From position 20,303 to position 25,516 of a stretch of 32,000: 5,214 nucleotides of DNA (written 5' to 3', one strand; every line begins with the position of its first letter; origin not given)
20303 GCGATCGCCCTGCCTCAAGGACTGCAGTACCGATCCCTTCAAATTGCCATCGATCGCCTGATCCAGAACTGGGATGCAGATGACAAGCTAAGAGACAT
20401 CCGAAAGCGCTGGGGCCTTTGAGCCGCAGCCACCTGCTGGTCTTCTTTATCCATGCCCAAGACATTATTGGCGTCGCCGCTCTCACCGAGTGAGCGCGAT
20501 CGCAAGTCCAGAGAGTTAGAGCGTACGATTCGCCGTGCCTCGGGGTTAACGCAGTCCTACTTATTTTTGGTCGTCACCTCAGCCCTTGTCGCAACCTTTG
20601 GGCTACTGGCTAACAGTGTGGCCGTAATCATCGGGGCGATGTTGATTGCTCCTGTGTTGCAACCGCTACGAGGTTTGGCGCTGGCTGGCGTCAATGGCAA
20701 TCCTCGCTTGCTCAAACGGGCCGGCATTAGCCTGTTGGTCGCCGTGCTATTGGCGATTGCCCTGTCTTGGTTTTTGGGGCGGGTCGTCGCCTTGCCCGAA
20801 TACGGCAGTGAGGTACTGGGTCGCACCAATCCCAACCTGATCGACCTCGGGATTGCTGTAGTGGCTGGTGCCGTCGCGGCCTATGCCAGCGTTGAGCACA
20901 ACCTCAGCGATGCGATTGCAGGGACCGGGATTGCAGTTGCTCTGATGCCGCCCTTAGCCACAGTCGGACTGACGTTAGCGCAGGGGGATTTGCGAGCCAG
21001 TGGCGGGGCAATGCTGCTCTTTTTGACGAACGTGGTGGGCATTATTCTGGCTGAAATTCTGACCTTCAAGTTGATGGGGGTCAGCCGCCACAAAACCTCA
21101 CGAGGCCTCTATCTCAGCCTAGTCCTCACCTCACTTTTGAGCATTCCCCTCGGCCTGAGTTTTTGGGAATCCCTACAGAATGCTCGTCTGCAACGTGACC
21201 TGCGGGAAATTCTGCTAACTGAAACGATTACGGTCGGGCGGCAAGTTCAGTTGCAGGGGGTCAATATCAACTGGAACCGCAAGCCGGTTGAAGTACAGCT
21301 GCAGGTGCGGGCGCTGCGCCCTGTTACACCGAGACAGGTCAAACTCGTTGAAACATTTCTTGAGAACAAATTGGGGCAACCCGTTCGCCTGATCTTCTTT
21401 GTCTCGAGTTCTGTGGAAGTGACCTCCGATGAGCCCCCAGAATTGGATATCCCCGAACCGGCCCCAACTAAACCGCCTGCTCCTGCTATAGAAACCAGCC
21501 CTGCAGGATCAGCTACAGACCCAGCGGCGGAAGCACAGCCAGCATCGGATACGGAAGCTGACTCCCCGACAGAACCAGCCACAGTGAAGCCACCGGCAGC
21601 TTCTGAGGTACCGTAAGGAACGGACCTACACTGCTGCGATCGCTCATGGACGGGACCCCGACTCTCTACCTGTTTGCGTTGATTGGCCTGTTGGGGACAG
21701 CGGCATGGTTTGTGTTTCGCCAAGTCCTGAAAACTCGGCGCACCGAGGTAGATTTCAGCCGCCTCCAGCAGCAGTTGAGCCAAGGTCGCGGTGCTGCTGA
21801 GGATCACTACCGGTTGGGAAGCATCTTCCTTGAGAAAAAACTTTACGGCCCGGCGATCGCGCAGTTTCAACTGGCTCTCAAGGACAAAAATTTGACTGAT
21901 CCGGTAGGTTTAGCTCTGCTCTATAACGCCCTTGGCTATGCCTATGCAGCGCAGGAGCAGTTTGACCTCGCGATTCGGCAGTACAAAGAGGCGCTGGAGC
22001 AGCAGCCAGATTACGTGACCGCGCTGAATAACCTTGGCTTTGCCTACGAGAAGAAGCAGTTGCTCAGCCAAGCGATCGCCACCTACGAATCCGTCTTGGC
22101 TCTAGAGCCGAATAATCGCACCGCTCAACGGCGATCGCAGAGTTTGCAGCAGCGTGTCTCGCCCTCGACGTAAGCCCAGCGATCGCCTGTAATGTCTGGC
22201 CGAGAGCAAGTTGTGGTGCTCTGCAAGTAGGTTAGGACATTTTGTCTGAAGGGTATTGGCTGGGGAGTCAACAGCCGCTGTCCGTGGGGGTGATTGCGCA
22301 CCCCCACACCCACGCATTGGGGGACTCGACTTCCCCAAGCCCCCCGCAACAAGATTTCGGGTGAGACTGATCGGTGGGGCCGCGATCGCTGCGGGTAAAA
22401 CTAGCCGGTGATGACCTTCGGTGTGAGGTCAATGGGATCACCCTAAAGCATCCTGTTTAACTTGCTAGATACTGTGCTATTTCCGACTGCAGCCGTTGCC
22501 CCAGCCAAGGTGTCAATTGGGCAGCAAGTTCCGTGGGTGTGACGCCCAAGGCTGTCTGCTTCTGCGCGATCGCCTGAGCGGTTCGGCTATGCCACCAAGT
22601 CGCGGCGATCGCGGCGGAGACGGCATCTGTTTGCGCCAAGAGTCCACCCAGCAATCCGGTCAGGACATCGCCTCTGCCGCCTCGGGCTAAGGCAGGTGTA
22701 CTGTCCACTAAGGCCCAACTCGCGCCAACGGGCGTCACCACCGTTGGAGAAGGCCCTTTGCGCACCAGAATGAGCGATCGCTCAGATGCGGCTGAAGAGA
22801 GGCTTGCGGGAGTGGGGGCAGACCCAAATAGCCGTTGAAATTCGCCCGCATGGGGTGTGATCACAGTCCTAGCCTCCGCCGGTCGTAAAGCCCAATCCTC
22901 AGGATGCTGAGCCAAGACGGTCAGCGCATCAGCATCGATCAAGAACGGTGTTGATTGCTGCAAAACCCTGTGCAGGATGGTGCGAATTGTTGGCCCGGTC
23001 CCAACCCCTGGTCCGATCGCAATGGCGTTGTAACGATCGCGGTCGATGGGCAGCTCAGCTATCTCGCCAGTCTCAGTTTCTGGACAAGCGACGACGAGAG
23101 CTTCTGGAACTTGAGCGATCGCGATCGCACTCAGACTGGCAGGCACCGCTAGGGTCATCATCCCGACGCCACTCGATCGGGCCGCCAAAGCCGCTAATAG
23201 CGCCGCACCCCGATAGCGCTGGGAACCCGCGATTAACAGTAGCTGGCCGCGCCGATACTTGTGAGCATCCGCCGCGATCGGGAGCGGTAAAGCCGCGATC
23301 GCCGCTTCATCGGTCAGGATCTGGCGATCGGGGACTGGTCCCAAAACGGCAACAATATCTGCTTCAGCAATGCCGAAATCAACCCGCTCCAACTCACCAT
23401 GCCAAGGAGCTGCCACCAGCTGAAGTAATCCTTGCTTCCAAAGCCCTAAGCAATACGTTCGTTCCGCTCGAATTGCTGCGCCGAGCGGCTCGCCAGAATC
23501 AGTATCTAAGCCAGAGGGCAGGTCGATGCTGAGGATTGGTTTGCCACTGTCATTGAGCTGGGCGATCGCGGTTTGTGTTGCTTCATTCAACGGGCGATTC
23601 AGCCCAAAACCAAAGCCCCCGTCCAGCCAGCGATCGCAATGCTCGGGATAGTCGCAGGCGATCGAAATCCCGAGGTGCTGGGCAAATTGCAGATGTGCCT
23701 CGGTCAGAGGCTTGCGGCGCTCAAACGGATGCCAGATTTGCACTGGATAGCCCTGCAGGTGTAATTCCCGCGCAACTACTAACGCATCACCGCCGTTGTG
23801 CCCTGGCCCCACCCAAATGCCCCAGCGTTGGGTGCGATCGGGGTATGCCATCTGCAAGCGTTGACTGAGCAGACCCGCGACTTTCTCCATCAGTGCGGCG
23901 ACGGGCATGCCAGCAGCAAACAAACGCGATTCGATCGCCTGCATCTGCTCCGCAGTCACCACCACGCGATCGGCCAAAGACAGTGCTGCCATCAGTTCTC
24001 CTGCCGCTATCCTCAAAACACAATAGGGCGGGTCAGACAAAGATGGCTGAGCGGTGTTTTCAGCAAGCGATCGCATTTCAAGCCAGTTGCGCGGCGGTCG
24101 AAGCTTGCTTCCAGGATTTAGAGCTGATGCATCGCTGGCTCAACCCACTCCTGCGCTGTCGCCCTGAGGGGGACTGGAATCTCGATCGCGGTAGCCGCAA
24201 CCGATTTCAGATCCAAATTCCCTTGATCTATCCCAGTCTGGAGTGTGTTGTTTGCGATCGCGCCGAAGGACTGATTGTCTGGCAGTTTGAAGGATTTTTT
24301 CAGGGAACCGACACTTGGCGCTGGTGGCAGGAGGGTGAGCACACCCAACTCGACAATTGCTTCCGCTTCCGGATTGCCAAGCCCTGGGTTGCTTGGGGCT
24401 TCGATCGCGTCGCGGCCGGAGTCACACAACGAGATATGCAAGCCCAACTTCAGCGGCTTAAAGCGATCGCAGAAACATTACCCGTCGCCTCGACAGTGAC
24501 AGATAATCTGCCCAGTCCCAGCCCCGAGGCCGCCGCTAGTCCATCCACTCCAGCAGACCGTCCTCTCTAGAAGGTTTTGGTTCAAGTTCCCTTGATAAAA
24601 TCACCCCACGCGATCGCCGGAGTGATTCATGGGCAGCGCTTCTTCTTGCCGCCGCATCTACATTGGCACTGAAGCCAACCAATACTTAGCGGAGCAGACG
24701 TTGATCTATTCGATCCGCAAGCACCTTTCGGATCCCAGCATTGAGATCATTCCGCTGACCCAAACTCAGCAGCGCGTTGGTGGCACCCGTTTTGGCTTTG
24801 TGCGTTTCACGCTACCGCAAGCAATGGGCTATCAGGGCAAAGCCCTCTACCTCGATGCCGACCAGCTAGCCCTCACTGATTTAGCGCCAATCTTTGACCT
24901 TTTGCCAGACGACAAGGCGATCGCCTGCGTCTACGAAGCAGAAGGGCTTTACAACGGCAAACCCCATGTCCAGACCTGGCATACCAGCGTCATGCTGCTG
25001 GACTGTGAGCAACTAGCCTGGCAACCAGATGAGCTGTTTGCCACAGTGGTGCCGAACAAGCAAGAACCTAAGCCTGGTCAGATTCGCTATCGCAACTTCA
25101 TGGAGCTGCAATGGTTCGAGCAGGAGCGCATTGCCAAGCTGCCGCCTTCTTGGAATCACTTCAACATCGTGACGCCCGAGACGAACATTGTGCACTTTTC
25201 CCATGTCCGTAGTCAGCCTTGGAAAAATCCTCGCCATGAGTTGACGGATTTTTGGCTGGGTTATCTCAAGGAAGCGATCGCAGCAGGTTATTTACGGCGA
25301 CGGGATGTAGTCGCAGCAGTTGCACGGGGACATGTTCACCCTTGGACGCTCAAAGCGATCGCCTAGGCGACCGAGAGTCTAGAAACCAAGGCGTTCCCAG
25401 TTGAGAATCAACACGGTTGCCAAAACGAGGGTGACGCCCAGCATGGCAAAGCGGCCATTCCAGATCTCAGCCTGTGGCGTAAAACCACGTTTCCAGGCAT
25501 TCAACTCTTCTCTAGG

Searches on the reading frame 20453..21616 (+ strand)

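Call 36: search_protein_families(library=pfam, proteins=[window:20453-21616:+], max_evalue=0.001)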
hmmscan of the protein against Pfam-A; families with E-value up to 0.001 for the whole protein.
window:20453-21616:+ (387 aa): 1 family
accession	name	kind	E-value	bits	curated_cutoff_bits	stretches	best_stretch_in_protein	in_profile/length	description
PF04087.19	DUF389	-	6.7e-36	123.8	23.9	1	63-199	1-137/137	Domain of unknown function (DUF389)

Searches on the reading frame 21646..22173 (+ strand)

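Call 36: search_protein_families(library=pfam, proteins=[window:21646-22173:+], max_evalue=0.001)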
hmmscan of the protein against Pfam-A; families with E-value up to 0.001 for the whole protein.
window:21646-22173:+ (175 aa): 13 families
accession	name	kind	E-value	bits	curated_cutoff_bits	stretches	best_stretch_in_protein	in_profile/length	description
PF00515.34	TPR_1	-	1.2e-16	60.2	27.8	2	90-123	1-34/34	Tetratricopeptide repeat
PF07719.23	TPR_2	-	2.6e-14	52.5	27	2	90-123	1-34/34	Tetratricopeptide repeat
PF13414.12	TPR_11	-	2.5e-13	49.9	26.8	1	97-137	1-41/42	TPR repeat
PF13181.12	TPR_8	-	5.1e-12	45.4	25.7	1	125-157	2-34/34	Tetratricopeptide repeat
PF13432.12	TPR_16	-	1e-10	42.3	32.7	1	95-157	2-64/65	Tetratricopeptide repeat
PF13424.12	TPR_12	-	2.4e-09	37.7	30.1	2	90-153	3-74/77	Tetratricopeptide repeat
PF13428.12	TPR_14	-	7.1e-09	35.9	23.5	1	92-131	3-42/44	Tetratricopeptide repeat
PF14559.12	TPR_19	-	3.3e-07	31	25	1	101-160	2-61/68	Tetratricopeptide repeat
PF13176.12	TPR_7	-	1.2e-05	25.4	27.9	0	126-158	1-33/36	Tetratricopeptide repeat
PF13431.12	TPR_17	-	1.7e-05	25.2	24.4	1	113-144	2-33/34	Tetratricopeptide repeat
PF24575.1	TPR_Slam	-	0.00014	22.7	35.2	0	92-126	49-83/104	Surface lipoprotein assembly modifier, N-terminal TPR repeats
PF23914.1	TPR_CcmH_CycH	-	0.00016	22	42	1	40-157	39-154/158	Cytochrome c-type biogenesis protein H TPR domain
PF13174.12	TPR_6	-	0.00032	21.6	26.3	0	129-156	5-32/33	Tetratricopeptide repeat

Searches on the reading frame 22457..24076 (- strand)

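Call 36: search_protein_families(library=pfam, proteins=[window:22457-24076:-], max_evalue=0.001)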
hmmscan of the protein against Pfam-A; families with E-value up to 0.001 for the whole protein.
window:22457-24076:- (539 aa): 2 families
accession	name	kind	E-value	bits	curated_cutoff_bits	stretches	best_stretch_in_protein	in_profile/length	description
PF01256.23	Carb_kinase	-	3.9e-57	194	27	1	279-521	1-240/242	NAD(P)H-hydrate dehydratase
PF03853.21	YjeF_N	-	1.2e-33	116.9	24.9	1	60-216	2-169/169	YjeF-related protein N-terminus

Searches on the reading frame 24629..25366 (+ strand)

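Call 36: search_protein_families(library=pfam, proteins=[window:24629-25366:+], max_evalue=0.001)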
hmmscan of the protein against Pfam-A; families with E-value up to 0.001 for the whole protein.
window:24629-25366:+ (245 aa): 1 family
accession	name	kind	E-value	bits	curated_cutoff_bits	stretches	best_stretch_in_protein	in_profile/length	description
PF01501.26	Glyco_transf_8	-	1.4e-08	35.1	24.3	1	11-182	38-222/253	Glycosyl transferase family 8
